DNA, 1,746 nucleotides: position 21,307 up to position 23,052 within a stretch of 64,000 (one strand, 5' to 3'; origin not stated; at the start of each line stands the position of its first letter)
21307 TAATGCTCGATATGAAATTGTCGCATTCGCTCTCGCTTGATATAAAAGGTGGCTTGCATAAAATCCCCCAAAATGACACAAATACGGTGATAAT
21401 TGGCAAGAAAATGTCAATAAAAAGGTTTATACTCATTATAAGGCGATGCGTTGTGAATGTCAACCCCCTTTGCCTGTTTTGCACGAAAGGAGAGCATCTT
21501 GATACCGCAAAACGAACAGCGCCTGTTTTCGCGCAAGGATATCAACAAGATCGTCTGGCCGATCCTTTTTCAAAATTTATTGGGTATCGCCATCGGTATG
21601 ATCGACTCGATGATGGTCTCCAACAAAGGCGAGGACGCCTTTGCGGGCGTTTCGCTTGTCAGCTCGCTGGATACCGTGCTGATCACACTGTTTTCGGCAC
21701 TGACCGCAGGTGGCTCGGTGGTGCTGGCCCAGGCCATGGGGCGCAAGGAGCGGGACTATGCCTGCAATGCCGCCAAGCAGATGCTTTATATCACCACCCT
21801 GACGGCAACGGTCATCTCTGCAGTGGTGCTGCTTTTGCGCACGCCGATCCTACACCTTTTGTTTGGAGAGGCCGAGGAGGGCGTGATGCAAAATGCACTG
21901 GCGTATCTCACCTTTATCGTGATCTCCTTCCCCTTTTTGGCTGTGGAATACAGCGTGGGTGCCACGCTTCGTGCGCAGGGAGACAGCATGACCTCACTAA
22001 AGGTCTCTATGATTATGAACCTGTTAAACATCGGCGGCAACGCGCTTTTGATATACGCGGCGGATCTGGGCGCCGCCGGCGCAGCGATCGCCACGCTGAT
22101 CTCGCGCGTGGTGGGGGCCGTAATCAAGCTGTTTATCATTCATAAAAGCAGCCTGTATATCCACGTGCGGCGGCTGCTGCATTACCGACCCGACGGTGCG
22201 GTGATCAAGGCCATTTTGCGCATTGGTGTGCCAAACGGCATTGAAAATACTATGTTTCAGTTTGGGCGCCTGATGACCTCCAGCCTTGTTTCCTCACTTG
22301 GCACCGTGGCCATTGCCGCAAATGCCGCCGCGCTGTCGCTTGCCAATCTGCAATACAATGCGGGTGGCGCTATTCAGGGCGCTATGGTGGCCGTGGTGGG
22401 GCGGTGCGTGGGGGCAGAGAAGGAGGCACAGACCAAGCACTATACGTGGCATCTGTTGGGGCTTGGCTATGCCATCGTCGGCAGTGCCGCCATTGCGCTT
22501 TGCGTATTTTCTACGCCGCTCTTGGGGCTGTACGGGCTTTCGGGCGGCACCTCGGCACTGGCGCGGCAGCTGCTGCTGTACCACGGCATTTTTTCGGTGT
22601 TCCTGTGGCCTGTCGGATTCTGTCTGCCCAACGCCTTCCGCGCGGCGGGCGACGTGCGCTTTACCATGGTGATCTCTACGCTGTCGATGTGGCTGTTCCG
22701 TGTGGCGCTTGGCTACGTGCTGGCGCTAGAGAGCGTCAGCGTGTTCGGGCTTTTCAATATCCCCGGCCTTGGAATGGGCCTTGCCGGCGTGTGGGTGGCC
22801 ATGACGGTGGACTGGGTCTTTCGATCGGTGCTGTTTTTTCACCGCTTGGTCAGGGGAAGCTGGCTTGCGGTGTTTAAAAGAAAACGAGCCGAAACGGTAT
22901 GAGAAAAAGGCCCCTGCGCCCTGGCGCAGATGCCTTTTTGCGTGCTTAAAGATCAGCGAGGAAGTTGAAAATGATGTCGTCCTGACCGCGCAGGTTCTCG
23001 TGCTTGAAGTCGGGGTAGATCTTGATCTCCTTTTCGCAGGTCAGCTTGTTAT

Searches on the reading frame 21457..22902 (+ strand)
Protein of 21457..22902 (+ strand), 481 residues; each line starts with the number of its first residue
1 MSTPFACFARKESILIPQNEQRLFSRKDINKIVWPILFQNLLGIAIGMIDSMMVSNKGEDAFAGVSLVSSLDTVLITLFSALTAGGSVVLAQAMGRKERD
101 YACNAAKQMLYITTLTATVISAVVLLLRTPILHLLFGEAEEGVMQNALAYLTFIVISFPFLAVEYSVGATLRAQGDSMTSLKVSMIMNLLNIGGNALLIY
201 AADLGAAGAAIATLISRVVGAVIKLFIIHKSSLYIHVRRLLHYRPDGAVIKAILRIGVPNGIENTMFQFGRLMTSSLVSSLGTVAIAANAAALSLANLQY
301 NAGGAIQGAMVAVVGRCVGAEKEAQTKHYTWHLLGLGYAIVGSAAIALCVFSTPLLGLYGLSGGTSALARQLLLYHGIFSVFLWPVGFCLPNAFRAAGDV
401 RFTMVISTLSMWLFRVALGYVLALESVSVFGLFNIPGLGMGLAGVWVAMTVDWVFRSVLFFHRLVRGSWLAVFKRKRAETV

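Call 101: search_protein_families(library=pfam, proteins=[window:21457-22902:+], max_evalue=0.0001)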
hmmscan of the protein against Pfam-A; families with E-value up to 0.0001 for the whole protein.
window:21457-22902:+ (481 aa): 1 family
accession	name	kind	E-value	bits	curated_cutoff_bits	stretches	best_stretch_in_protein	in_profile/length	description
PF01554.23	MatE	-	8.5e-44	149.5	24.9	2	35-195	1-159/161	MatE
